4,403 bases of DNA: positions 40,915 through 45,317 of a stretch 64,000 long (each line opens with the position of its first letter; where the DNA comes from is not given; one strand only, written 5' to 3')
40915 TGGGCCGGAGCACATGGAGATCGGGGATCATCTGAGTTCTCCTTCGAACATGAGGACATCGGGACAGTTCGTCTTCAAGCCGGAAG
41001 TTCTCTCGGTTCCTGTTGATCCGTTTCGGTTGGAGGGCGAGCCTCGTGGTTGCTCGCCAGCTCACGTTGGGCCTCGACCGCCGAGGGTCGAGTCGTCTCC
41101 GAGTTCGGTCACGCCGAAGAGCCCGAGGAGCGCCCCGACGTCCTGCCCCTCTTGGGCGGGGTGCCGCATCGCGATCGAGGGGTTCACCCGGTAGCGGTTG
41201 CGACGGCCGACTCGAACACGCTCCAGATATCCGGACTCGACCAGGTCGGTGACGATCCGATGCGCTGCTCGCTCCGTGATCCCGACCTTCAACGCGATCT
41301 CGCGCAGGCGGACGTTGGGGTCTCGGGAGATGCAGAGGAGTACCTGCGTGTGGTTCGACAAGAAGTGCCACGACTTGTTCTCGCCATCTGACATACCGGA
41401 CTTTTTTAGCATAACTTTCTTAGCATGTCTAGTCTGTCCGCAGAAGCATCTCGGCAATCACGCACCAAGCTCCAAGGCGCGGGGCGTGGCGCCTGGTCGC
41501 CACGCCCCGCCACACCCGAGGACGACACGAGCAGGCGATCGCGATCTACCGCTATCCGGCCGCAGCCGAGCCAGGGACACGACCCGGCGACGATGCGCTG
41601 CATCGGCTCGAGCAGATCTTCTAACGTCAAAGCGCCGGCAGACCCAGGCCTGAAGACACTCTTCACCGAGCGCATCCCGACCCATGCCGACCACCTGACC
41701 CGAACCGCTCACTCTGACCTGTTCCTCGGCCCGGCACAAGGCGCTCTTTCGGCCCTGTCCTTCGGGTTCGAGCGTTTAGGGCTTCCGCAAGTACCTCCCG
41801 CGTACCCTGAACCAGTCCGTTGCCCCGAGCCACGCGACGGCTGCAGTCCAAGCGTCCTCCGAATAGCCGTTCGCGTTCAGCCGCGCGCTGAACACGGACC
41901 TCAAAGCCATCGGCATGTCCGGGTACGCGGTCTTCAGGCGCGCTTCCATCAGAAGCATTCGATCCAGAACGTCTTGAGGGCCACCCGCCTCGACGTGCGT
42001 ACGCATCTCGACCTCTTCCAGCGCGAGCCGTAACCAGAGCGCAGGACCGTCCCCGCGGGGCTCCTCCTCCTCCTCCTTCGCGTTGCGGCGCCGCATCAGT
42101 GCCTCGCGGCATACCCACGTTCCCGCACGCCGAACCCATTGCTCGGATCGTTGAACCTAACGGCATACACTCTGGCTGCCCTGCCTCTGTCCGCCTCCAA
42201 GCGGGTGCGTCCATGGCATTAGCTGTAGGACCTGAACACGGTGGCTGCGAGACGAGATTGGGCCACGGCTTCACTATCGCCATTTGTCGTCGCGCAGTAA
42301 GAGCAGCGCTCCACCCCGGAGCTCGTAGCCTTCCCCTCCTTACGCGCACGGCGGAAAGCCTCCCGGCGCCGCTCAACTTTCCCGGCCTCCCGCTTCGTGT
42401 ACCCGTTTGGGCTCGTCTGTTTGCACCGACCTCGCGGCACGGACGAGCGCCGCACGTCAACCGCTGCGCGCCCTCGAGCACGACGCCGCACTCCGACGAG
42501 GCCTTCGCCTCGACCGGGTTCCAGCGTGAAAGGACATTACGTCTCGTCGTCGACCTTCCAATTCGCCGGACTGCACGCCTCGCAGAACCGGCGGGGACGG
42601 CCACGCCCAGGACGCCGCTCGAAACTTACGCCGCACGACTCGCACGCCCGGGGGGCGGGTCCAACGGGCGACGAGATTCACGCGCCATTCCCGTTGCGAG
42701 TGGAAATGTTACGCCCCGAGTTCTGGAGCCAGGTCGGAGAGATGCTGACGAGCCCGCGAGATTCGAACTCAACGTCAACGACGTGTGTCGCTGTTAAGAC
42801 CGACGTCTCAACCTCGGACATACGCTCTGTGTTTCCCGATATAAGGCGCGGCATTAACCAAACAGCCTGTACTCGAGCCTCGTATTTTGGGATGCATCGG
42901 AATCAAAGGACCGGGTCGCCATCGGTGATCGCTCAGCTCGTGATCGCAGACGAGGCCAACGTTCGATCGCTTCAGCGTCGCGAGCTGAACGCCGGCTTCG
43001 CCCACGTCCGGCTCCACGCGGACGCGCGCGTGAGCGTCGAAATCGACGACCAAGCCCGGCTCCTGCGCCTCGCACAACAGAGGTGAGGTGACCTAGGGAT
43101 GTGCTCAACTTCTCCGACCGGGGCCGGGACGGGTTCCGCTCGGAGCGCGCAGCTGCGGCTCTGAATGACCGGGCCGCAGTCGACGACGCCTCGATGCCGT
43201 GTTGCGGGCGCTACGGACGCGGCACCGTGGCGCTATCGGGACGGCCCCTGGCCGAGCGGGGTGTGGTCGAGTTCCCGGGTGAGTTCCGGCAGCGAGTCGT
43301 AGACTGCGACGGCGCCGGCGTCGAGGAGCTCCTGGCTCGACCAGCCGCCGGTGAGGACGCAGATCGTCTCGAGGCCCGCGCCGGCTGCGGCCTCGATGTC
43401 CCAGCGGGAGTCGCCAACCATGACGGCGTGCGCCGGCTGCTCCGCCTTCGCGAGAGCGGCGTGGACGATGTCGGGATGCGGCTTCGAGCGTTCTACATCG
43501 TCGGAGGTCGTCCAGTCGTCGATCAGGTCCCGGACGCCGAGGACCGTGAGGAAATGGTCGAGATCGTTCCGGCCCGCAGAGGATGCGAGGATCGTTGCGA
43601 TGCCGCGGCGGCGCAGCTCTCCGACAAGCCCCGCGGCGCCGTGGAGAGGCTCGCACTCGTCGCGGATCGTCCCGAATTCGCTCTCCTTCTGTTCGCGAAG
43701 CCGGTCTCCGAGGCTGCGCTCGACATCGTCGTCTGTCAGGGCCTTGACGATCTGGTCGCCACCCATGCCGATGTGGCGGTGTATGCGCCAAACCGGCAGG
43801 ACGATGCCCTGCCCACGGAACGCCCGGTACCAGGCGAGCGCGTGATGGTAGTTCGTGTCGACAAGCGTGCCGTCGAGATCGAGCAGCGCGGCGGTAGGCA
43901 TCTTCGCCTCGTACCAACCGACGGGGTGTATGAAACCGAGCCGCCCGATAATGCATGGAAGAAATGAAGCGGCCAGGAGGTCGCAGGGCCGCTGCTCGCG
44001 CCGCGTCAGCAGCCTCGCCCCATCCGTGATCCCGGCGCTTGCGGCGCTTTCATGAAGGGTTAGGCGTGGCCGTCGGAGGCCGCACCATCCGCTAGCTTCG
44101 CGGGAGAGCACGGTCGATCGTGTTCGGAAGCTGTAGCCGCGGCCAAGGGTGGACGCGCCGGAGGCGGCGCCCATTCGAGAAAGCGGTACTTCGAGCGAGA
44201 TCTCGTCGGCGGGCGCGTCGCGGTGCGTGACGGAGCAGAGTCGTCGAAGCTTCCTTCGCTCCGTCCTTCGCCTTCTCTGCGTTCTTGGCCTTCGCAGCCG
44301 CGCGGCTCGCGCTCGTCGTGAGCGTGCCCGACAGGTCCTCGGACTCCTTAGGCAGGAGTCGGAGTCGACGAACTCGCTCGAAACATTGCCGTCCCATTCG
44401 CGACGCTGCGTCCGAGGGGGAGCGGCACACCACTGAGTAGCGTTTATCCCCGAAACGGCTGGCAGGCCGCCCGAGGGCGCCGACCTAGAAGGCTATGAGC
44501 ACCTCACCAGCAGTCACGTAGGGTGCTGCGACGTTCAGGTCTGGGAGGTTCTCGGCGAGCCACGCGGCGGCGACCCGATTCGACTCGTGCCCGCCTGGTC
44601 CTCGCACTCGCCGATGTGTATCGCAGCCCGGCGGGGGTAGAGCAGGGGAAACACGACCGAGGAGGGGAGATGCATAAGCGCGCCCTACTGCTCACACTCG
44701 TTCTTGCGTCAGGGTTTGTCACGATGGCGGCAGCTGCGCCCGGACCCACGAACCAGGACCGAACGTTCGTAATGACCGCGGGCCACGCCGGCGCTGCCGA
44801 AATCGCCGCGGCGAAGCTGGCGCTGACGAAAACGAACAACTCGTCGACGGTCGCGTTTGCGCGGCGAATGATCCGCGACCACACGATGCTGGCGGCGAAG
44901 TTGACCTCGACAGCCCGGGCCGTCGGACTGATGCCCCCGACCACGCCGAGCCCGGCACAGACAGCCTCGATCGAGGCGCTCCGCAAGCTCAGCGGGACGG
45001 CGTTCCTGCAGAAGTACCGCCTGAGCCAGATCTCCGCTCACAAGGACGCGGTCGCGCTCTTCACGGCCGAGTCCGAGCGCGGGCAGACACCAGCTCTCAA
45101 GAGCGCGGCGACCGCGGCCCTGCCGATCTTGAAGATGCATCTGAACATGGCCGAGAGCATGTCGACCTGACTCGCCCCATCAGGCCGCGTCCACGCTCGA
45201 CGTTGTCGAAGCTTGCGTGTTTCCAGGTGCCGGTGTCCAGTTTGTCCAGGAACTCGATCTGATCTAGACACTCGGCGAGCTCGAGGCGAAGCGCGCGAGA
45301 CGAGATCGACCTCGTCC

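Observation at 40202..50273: Sigma-less partner-switching cassette (wHTH - STAS - RsbW-like kinase - small ORF) present twice in inverted orientation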

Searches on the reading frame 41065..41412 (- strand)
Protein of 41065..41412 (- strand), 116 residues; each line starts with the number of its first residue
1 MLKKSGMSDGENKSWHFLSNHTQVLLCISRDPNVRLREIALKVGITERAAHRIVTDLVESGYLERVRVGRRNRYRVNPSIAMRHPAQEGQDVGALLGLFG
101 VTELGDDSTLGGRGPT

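Call 3: search_protein_families(library=pfam, max_evalue=0.01, proteins=[window:41065-41412:-])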
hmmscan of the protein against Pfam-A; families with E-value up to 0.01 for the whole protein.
seq(116 aa): 8 families
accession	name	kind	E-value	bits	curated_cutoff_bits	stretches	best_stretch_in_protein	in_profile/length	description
PF13412.12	HTH_24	-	3.1e-07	30.3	21.9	1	21-64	5-48/48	Winged helix-turn-helix DNA-binding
PF09339.16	HTH_IclR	-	3.5e-07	30.3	22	1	23-66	7-51/52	IclR helix-turn-helix domain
PF12802.13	MarR_2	-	1.4e-06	28.8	27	1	21-69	7-56/61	MarR family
PF01047.28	MarR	-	3.7e-05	24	24.6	1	21-67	5-51/59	MarR family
PF25213.1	HVO_A0261_N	-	0.0003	21.1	35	1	20-74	12-61/86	HVO_A0261 N-terminal domain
PF13338.12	AbiEi_4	-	0.00035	21.1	25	1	34-69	14-44/49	Transcriptional regulator, AbiEi antitoxin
PF13463.12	HTH_27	-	0.00086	20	22.2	1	20-74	4-62/68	Winged helix DNA-binding domain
PF24034.1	DUF7343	-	0.0023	18.2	27.6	1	18-72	2-57/62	Domain of unknown function (DUF7343)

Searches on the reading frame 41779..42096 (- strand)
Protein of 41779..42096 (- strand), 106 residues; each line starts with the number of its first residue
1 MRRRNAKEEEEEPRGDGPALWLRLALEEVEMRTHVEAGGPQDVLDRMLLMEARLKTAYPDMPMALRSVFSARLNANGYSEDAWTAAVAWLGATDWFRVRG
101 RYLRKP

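Call 34: search_protein_families(library=pfam, max_evalue=0.001, proteins=[window:41779-42096:-])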
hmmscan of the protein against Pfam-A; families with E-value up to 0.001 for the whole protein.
window:41779-42096:- (106 aa): 0 families

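Call 92: search_protein_families(library=padloc, max_evalue=0.01, proteins=[window:41779-42096:-])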
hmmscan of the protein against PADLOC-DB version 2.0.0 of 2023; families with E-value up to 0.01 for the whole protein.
window:41779-42096:- (106 aa): 0 families

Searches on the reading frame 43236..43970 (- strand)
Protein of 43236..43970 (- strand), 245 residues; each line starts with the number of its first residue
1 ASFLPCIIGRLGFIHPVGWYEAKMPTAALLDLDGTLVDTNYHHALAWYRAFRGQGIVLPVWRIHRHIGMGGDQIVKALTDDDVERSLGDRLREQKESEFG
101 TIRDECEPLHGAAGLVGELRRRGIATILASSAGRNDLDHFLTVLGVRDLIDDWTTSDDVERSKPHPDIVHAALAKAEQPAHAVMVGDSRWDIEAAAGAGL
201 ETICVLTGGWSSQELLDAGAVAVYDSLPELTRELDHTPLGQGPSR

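Call 34: search_protein_families(library=pfam, max_evalue=0.001, proteins=[window:43236-43970:-])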
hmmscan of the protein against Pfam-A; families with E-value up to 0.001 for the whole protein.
window:43236-43970:- (245 aa): 4 families
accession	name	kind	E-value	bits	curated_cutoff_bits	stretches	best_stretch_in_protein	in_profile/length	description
PF00702.32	Hydrolase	-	1.1e-28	101.4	26.4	1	27-199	3-191/191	haloacid dehalogenase-like hydrolase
PF13419.12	HAD_2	-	4.1e-27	95.9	23.8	1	29-205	2-178/178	Haloacid dehalogenase-like hydrolase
PF13242.12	Hydrolase_like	-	5.9e-13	49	22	1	162-229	3-74/75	HAD-hyrolase-like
PF12710.13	HAD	-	5.8e-07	30.6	27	1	28-195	1-188/189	haloacid dehalogenase-like hydrolase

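Call 92: search_protein_families(library=padloc, max_evalue=0.01, proteins=[window:43236-43970:-])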
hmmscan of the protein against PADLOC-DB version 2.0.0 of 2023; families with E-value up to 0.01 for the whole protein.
window:43236-43970:- (245 aa): 0 families

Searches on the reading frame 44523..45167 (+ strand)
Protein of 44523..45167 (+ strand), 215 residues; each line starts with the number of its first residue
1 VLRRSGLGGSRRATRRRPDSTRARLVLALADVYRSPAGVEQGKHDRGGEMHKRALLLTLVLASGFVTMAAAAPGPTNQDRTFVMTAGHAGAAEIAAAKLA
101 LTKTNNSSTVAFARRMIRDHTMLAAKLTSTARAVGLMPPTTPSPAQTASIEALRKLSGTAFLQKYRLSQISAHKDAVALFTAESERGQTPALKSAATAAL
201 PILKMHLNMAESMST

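Call 34: search_protein_families(library=pfam, max_evalue=0.001, proteins=[window:44523-45167:+])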
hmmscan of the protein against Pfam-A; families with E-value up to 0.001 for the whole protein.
window:44523-45167:+ (215 aa): 2 families
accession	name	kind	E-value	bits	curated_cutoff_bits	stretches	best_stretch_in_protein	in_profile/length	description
PF13628.12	DUF4142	-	5.1e-37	127.6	27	1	78-213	2-138/138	Domain of unknown function (DUF4142)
PF03713.19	DUF305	-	7.5e-06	26.5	27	0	140-197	77-134/151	Domain of unknown function (DUF305)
